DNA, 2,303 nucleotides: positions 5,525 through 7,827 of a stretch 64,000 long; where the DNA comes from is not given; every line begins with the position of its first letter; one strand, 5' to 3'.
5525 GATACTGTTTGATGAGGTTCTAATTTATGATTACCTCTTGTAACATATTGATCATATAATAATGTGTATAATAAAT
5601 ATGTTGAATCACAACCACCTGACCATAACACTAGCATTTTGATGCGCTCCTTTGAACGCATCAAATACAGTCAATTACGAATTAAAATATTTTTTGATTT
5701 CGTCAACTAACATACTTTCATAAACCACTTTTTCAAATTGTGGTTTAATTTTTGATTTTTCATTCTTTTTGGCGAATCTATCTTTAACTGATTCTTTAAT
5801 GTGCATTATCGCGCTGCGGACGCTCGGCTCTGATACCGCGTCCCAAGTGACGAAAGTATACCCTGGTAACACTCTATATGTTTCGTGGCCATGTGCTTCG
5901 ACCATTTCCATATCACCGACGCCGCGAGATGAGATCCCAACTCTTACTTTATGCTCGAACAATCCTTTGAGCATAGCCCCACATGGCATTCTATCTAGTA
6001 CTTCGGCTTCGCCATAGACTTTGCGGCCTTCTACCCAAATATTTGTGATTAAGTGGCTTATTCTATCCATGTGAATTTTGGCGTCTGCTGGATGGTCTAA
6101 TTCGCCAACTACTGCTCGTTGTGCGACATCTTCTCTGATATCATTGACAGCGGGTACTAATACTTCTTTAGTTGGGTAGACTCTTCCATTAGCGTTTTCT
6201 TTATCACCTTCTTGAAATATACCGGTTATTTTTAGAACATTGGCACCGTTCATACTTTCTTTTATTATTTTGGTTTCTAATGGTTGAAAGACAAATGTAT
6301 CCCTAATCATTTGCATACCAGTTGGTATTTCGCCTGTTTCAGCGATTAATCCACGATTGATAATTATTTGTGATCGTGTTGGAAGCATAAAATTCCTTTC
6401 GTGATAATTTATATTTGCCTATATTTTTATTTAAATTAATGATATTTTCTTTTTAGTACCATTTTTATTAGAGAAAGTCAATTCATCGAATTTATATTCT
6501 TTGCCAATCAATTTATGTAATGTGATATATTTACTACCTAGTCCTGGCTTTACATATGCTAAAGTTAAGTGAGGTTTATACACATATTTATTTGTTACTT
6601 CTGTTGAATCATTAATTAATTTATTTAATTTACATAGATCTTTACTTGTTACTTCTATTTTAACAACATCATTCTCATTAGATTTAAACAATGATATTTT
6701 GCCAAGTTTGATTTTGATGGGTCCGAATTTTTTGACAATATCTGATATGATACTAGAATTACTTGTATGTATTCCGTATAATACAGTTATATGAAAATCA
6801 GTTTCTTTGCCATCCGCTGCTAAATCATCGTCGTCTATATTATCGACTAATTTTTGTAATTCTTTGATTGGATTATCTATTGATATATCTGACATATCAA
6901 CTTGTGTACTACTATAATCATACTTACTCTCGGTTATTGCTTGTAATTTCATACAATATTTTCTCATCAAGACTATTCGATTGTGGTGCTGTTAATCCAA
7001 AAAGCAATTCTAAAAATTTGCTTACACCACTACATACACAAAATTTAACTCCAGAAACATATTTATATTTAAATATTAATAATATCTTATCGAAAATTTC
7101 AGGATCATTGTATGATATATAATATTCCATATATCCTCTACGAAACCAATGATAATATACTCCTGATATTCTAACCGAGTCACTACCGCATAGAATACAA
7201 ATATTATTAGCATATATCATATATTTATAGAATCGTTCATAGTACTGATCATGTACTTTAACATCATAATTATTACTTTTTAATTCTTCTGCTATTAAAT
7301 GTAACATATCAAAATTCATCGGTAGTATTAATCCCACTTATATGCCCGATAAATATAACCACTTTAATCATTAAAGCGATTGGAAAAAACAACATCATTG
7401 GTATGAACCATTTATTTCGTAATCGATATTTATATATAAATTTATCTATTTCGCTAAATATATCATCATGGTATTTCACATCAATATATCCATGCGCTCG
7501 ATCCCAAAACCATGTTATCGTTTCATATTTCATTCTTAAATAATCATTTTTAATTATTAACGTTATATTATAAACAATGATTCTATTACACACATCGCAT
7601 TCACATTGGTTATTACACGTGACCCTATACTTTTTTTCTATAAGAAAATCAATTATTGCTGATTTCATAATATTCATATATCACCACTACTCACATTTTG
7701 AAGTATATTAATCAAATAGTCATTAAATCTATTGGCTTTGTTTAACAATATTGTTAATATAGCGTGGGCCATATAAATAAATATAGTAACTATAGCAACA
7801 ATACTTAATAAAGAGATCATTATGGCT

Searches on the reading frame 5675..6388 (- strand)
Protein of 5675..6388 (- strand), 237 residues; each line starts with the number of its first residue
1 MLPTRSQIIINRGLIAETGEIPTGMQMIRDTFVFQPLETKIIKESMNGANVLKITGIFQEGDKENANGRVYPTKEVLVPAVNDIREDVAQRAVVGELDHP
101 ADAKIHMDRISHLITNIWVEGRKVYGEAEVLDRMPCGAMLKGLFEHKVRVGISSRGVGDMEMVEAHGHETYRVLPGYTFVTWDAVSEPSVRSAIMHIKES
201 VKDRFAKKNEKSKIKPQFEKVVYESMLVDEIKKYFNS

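Call 7: search_protein_families(library=pfam, proteins=[window:5675-6388:-], max_evalue=0.1)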
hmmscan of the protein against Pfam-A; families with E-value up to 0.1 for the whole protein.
window:5675-6388:- (237 aa): 2 families
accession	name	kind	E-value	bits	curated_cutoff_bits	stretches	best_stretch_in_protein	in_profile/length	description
PF03420.18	Peptidase_S77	-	4.5e-20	72.4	27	1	16-199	14-192/198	Prohead core protein serine protease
PF20034.4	Peptidase_S80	-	0.00081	19.1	23.4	1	64-203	33-191/229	Peptidase S80 family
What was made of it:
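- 5675..6388 (-): Prohead protease gene (gp21-like, S77); upper boundary of the island. Pfam Peptidase_S77 4.5e-20 (call 7).
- Checked: The protease at 5675-6388 (-) matches Pfam Peptidase_S77 (4.5e-20, call 7).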

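Call 8: search_dna_similar(query=window:5675-6388:-, collection=phages, mode=protein, max_rows=30)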
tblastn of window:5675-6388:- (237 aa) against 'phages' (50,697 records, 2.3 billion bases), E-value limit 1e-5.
Records with a match: 2511; places in all: 2512; records where one place covers at least 80% of the query: 113.
Best place of each record, by identity: <60% 2511.
By first word of the organism name: Escherichia 667; Synechococcus 379; Klebsiella 330; Salmonella 186; Shigella 89; Vibrio 82; Aeromonas 79; Acinetobacter 70; Cyanophage 61; Enterobacter 58; and 58 more.
By host as written in the record: - 413; Escherichia coli 279; Klebsiella pneumoniae 114; Synechococcus 107; Synechococcus sp. 38; Escherichia coli O157:H7 37; Salmonella enterica 29; Synechococcus sp. WH7803 28; and 565 more.
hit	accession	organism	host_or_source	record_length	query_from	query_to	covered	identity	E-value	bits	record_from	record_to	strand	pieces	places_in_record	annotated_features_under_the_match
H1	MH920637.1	Synechococcus phage S-B43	Synechococcus sp. MW02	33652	9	236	96%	29.9%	1e-11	69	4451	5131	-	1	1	prohead assembly (scaffolding) protein | hypothetical protein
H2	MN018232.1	Synechococcus phage S-B43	Synechococcus sp. MW02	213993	9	236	96%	29.9%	1e-11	69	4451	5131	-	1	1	prohead assembly (scaffolding) protein | hypothetical protein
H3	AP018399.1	Xanthomonas phage XacN1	Xanthomonas citri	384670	38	237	84%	33.8%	7e-23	102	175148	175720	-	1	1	prohead core scaffolding protein and protease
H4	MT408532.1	Synechococcus phage SynMITS9220M01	Synechococcus sp. MIT S9220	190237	23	236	90%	31.6%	3e-16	83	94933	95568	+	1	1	prohead core scaffold and protease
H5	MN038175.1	Pantoea phage Phynn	Panteoa sp. Environmental Isolate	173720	6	213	88%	32.3%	1e-7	57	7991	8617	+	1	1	9: prohead core protein protease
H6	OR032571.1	Synechococcus phage DSL-LC02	Synechococcus sp.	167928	38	235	84%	33.7%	2e-17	86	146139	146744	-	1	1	prohead protease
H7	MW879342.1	Erwinia phage pEa_SNUABM_19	Erwinia amylovora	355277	25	235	89%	31.4%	4e-17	86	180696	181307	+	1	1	hypothetical protein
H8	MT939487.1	Erwinia phage pEa_SNUABM_47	Erwinia amylovora SNUABM_01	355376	25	235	89%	31.4%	4e-17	86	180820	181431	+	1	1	putative prohead core protein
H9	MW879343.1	Erwinia phage pEa_SNUABM_44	Erwinia amylovora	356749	25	235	89%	31.4%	4e-17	86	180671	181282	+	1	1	hypothetical protein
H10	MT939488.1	Erwinia phage pEa_SNUABM_50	Erwinia amylovora SNUABM_01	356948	25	235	89%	31.4%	4e-17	86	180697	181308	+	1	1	putative prohead core protein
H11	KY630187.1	Serratia phage BF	Serratia marcescens UCC2017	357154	25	235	89%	31.4%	4e-17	86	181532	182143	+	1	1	prohead core scaffold and protease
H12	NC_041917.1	Serratia phage BF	Serratia marcescens UCC2017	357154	25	235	89%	31.4%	4e-17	86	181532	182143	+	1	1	prohead core scaffold and protease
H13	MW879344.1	Erwinia phage pEa_SNUABM_49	Erwinia amylovora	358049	25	235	89%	31.4%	4e-17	86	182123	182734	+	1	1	hypothetical protein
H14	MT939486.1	Erwinia phage pEa_SNUABM_12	Erwinia amylovora SNUABM_01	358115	25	235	89%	31.4%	4e-17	86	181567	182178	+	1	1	putative prohead core protein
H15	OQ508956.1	Alishewanella phage vB_AspM_Slicko01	Alishewanella sp. SMS8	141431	39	235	83%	33.2%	4e-22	100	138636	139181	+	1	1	prohead core protein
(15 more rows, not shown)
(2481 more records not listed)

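Call 9: find_related_loci(query=window:5675-6388:-, collection=viral_contigs, flank=10000)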
Query window:5675-6388:- (237 aa) in viral_contigs; peptide patterns used: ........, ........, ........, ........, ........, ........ (x = any residue, [..] = any of these).
3 stretches matched a pattern; 2 encode a relative of the query (tblastn E <= 1e-3); 2 distinct loci.
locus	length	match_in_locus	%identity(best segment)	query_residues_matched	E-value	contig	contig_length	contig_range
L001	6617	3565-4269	46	1-237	5e-65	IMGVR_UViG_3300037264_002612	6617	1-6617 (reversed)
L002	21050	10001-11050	59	15-201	2e-37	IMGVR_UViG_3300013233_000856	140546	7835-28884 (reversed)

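Call 13: find_encoding_contigs(protein=window:5675-6388:-, flank=10000, max_places=10)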
Protein window:5675-6388:- (237 aa): 6 contigs read that carry it; 3 places shown.
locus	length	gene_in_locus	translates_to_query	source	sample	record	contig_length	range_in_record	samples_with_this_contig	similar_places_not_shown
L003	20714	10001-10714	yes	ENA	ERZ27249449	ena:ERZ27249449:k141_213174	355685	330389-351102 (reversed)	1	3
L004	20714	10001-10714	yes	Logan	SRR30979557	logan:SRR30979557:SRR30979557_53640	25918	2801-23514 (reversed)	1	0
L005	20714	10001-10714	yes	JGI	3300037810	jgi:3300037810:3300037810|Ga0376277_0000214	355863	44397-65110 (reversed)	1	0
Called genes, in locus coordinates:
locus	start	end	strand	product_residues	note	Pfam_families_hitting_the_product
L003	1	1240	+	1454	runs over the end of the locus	PF14890:Intein_splicing, PF14528:LAGLIDADG_3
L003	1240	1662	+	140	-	-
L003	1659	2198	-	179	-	PF00188:CAP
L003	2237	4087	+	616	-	PF07230:Portal_T4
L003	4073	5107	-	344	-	PF04545:Sigma70_r4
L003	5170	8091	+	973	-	-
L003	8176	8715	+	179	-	-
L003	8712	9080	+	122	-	-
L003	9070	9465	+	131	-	-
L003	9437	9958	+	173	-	PF13563:2_5_RNA_ligase2 (weak)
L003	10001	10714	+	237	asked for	PF03420:Peptidase_S77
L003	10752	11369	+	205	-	PF06508:QueC (faint)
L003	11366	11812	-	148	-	-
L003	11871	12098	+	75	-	PF04255:DUF433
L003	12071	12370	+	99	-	-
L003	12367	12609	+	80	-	-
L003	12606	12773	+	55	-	-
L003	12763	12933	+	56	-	-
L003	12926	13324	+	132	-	-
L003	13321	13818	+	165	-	-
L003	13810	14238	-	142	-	-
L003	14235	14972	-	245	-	-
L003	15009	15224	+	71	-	-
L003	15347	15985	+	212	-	-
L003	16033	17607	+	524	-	PF07068:Gp23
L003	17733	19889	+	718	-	-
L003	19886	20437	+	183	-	-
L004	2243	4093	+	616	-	PF07230:Portal_T4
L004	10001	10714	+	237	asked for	PF03420:Peptidase_S77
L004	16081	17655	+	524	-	PF07068:Gp23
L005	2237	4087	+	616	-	PF07230:Portal_T4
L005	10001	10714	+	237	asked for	PF03420:Peptidase_S77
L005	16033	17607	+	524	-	PF07068:Gp23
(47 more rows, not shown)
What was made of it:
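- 5675..6388 (-): It is identical in three assemblies (call 13).
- On T4-type head-gene module: PF07068 Gp23 and PF07230 Portal_T4 appear on the same contig in that order (call 13).
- Checked: The Gp23-family capsid gene follows it (call 13).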

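Call 16: find_related_loci(query=A1, collection=metagenome_contigs, flank=10000)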
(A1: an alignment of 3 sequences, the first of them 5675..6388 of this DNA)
Query A1 (237 aa) in metagenome_contigs; peptide patterns used: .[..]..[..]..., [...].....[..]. (x = any residue, [..] = any of these).
600 stretches matched a pattern (row limit reached: there are more); 262 encode a relative of the query (tblastn E <= 1e-3); the best 80 are kept; 80 distinct loci.
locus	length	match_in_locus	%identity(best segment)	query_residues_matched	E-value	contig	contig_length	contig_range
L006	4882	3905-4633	61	1-236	4e-99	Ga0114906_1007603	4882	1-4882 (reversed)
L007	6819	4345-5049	61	1-236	2e-97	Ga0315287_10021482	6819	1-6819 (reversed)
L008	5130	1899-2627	61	1-236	2e-97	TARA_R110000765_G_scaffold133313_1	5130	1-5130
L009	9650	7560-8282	60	1-235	1e-96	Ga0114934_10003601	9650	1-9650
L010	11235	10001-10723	60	1-235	1e-96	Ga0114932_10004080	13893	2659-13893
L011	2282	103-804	61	1-235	1e-99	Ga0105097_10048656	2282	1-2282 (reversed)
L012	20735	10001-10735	58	1-235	4e-95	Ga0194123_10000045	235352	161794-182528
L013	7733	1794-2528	60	1-235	4e-95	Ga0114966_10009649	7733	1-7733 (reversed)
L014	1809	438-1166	56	1-236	7e-99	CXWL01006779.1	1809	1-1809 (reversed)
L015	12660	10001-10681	61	10-236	1e-93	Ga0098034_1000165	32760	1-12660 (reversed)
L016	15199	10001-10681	61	10-236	1e-93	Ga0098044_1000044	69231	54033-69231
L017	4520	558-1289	57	1-236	1e-93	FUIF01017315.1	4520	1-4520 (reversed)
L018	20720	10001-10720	59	1-235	9e-93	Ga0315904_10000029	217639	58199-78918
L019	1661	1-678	61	11-235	2e-97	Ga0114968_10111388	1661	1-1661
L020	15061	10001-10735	56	1-236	5e-90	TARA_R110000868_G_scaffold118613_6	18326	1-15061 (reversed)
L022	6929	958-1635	61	10-235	3e-89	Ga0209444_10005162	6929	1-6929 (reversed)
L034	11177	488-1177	51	2-235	2e-69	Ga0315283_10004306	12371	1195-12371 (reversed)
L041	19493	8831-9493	47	8-235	2e-64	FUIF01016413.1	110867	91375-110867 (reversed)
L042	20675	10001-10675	47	4-233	4e-62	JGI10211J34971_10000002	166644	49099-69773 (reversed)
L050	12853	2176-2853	45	5-236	6e-56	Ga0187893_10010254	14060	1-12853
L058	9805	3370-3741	50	101-235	5e-36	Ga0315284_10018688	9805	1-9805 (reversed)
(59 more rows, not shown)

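Call 37: search_protein_families(library=pfam, proteins=[L022:1721-3283:+, L022:3276-4013:-, L022:4010-4594:-, L022:4664-5368:+, L022:5546-6475:+, L042:10743-12236:+, L041:10725-11966:-, L050:4389-5537:+, L058:5099-7414:+, L034:3738-4985:+], max_evalue=0.01)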
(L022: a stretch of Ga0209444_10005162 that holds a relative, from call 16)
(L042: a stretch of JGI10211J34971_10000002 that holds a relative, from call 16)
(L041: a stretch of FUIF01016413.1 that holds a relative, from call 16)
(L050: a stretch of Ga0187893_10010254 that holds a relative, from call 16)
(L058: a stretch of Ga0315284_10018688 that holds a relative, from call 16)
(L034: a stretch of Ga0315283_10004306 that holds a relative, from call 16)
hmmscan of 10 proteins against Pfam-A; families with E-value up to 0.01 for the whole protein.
L022:1721-3283:+ (520 aa): 4 families
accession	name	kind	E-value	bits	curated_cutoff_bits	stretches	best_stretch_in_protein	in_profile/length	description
PF25680.1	Mom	-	1.2e-14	54.9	27.1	1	353-498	9-161/202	Mom protein family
PF18741.7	MTES_1575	-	1e-05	25.9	38.2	1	254-324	18-89/96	REase_MTES_1575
PF00583.31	Acetyltransf_1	-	4e-05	24.3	20.7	1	369-459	30-116/116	Acetyltransferase (GNAT) family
PF13508.13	Acetyltransf_7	-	0.00092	20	27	1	382-460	13-83/84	Acetyltransferase (GNAT) domain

L022:3276-4013:- (245 aa): 2 families
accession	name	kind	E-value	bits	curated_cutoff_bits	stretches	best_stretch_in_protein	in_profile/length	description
PF05711.17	TylF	-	1.4e-20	74.1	23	1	62-214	68-236/264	Macrocin-O-methyltransferase (TylF)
PF13578.12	Methyltransf_24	-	4.5e-11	44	26.3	1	88-208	1-105/105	Methyltransferase domain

L022:4010-4594:- (194 aa): 6 families
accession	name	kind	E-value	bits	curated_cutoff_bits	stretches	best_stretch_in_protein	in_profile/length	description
PF08241.18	Methyltransf_11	-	1.3e-10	42.2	21.2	1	56-104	48-95/95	Methyltransferase domain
PF13489.12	Methyltransf_23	-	8e-10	39.1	27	1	63-113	75-125/164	Methyltransferase domain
PF08242.18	Methyltransf_12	-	2e-06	28.8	30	1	47-102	46-98/98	Methyltransferase domain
PF13649.12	Methyltransf_25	-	3e-05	25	27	1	56-100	52-97/97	Methyltransferase domain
PF13847.12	Methyltransf_31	-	0.00011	22.3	27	1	58-113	62-124/145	Methyltransferase domain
PF01209.24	Ubie_methyltran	-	0.0057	16.5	20.1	1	59-105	107-152/233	ubiE/COQ5 methyltransferase family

L022:4664-5368:+ (234 aa): 0 families

L022:5546-6475:+ (309 aa): 0 families

L042:10743-12236:+ (497 aa): 22 families
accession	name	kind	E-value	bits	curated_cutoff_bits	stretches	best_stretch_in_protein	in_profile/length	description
PF25680.1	Mom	-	3.8e-16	59.8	27.1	1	323-485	2-171/202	Mom protein family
PF13384.12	HTH_23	-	2.1e-11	43.7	24.6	1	15-45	10-40/50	Homeodomain-like domain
PF02796.21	HTH_7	-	3.3e-11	43.6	23.8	1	11-45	10-44/45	Helix-turn-helix domain of resolvase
PF13518.12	HTH_28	-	4.8e-10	39.8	25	0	14-47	4-37/52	Helix-turn-helix domain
PF09339.16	HTH_IclR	-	1.6e-05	25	22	1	15-44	11-40/52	IclR helix-turn-helix domain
PF04218.19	CENP-B_N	-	3.5e-05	23.8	21.2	0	14-45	14-45/53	CENP-B N-terminal DNA-binding domain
PF02042.20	RWP-RK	-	6.5e-05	23.2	29.3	0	23-49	13-39/49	RWP-RK domain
PF01381.28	HTH_3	-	0.00021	21.7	23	0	20-50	7-37/55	Helix-turn-helix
PF05225.22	HTH_psq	-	0.00041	20.5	20.4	0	141-158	21-38/45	helix-turn-helix, Psq domain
PF18741.7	MTES_1575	-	0.00056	20.4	38.2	1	230-298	19-85/96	REase_MTES_1575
PF04545.22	Sigma70_r4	-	0.00061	19.7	24.1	0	16-44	14-42/50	Sigma-70, region 4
PF13411.12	MerR_1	-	0.00074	20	21.6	0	137-165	1-29/69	MerR HTH family regulatory protein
PF12116.14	SpoIIID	-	0.00082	19.9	27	0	21-46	18-43/82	Stage III sporulation protein D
PF00583.31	Acetyltransf_1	-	0.00084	20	20.7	1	348-413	31-91/116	Acetyltransferase (GNAT) family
PF13412.12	HTH_24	-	0.00096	19.1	21.9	0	134-156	15-37/48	Winged helix-turn-helix DNA-binding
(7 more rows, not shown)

L041:10725-11966:- (413 aa): 0 families

L050:4389-5537:+ (382 aa): 0 families

L058:5099-7414:+ (771 aa): 0 families

L034:3738-4985:+ (415 aa): 0 families

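Call 74: search_dna_similar(query=L003:16033-17607:+, collection=phages, mode=protein, max_evalue=1e-20, max_rows=15)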
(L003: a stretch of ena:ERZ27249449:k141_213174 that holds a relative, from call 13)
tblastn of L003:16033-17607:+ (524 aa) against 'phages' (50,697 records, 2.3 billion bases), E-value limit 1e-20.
Records with a match: 1092; places in all: 1092; records where one place covers at least 80% of the query: 520.
Best place of each record, by identity: <60% 1092.
By first word of the organism name: Synechococcus 379; Klebsiella 201; Cyanophage 61; Vibrio 54; Aeromonas 49; Escherichia 46; Acinetobacter 42; Campylobacter 38; Enterobacter 28; Prochlorococcus 24; and 42 more.
By host as written in the record: - 239; Synechococcus 107; Klebsiella pneumoniae 69; Synechococcus sp. 38; Synechococcus sp. WH7803 28; Synechococcus sp. WH8102 20; Synechococcus sp. MW02 19; Escherichia coli 17; and 234 more.
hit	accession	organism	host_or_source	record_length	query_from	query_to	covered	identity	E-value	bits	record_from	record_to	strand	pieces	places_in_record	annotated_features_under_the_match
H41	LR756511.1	uncultured phage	metagenomic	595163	57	524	89%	36.6%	6e-91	310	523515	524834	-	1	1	record has no annotation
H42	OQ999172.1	Listeria phage LIS04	Listeria innocua ATCC 51742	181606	8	509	96%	28.8%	1e-47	183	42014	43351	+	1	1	major capsid protein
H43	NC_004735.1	Rhodothermus phage RM378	Rhodothermus marinus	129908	27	519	94%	28.7%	6e-38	155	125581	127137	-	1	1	similar to major head protein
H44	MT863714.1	Campylobacter phage F207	Campylobacter jejuni NCTC12662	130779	11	504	94%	27.3%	7e-25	115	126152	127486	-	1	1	putative major capsid protein | ribosome_binding_site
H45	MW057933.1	Campylobacter phage CJLB-7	Campylobacter jejuni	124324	11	504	94%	27.3%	7e-25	115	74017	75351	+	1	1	hypothetical protein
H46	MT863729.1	Campylobacter phage F372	Campylobacter jejuni NCTC12662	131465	11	504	94%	27.3%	7e-25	115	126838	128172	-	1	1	putative major capsid protein | ribosome_binding_site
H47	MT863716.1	Campylobacter phage F348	Campylobacter jejuni NCTC12658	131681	11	504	94%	27.3%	7e-25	115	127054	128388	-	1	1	putative major capsid protein | ribosome_binding_site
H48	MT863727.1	Campylobacter phage F370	Campylobacter jejuni NCTC12662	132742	11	504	94%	27.3%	7e-25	115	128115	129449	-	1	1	putative major capsid protein | ribosome_binding_site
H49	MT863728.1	Campylobacter phage F371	Campylobacter jejuni NCTC12662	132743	11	504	94%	27.3%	7e-25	115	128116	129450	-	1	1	putative major capsid protein | ribosome_binding_site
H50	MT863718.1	Campylobacter phage F355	Campylobacter jejuni NCTC12662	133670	11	504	94%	27.3%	7e-25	115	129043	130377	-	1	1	putative major capsid protein | ribosome_binding_site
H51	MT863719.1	Campylobacter phage F356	Campylobacter jejuni NCTC12662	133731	11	504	94%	27.3%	7e-25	115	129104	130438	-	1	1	putative major capsid protein | ribosome_binding_site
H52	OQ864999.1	Campylobacter phage F341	Campylobacter jejuni NCTC12658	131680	11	504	94%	27.3%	8e-25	115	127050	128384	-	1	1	putative major capsid protein | ribosome_binding_site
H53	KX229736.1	Campylobacter phage PC5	Campylobacter jejuni LBA65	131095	11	504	94%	27.1%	5e-25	115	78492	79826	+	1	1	major capsid protein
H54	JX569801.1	Campylobacter phage CP30A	Campylobacter jejuni subsp. jejuni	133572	11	504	94%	26.9%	2e-25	117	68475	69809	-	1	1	major capsid protein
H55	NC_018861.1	Campylobacter phage CP30A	Campylobacter jejuni subsp. jejuni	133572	11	504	94%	26.9%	2e-25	117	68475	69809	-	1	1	major capsid protein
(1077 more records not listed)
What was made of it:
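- Closest known: Hyperplastic. Different: The phage is only distantly T4-like (capsid at most 37% identical to any GenBank phage, call 74).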

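Call 79: find_homologous_proteins(query=window:5675-6388:-, max_evalue=1e-40)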
Query window:5675-6388:- (237 aa): 534 proteins with E <= 1e-40 among 2275 candidates; the best 120 are listed.
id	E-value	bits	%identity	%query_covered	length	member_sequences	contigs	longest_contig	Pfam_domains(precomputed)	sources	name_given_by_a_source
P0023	7.2e-153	525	100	100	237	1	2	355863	PF03420.19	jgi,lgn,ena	jgi:hypothetical protein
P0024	3.0e-126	438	80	99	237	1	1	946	PF03420.19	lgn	-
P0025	2.6e-124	432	81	99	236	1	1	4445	PF03420.19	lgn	-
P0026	1.4e-118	413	77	99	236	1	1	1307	PF03420.19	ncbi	-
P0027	2.2e-91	324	62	100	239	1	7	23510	PF03420.19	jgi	-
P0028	1.4e-90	321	64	99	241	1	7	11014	PF03420.19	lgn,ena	-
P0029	1.5e-90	321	63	97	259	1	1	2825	PF03420.19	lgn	-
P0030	1.9e-90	321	62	100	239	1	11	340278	PF03420.19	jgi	-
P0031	2.0e-90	321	60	100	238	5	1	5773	PF03420.19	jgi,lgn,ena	-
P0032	2.6e-90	320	62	100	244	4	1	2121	PF03420.19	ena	-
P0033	3.3e-90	320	60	100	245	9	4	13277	PF03420.19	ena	-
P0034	4.2e-90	320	58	99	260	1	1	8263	PF03420.19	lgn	-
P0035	9.7e-90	319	62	99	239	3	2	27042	PF03420.19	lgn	-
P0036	1.1e-89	318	58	100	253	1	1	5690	PF03420.19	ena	-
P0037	1.2e-89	318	62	95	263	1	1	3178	PF03420.19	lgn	-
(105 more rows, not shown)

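Call 80: find_encoding_contigs(protein=P0025, flank=10000, max_places=3)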
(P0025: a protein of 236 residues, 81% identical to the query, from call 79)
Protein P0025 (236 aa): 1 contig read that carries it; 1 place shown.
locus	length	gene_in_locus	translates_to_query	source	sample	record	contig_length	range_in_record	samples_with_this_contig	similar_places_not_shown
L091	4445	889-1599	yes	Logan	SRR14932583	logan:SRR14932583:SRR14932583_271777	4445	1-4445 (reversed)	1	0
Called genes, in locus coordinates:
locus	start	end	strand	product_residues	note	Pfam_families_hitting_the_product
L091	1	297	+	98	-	?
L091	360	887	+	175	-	PF23474:Acb1 (weak), PF02834:LigT_PEase (faint), PF13563:2_5_RNA_ligase2 (weak)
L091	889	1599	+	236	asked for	PF03420:Peptidase_S77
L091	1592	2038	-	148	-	-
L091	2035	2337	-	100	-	-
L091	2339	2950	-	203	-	PF13640:2OG-FeII_Oxy_3, PF13661:2OG-FeII_Oxy_4 (weak)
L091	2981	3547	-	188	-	-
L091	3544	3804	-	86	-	-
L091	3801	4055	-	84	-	-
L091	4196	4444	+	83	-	?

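Call 81: find_encoding_contigs(protein=P0026, flank=10000, max_places=3)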
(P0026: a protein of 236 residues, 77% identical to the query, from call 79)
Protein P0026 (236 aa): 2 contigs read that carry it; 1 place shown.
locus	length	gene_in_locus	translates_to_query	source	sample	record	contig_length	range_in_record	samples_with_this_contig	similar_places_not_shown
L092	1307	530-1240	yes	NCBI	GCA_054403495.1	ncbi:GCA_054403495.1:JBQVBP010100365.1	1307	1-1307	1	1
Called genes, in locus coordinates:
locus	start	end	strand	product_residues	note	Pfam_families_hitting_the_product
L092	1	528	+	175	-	?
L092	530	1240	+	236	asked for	PF03420:Peptidase_S77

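Call 82: find_encoding_contigs(protein=P0024, flank=10000, max_places=3)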
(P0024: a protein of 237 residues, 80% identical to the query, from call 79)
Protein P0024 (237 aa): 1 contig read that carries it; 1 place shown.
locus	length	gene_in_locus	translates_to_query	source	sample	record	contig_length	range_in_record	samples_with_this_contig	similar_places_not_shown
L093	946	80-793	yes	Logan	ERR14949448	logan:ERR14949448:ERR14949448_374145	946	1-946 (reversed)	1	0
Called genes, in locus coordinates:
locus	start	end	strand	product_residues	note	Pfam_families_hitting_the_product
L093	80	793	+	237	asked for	PF03420:Peptidase_S77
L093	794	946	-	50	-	?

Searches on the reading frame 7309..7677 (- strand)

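Call 7: search_protein_families(library=pfam, proteins=[window:7309-7677:-], max_evalue=0.1)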
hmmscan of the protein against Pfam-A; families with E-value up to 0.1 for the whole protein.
window:7309-7677:- (122 aa): 1 family
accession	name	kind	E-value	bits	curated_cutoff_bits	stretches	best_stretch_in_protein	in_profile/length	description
PF25552.1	LIFR_D4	-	0.037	14.7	25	1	17-52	51-86/95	Leukemia inhibitory factor receptor D4 domain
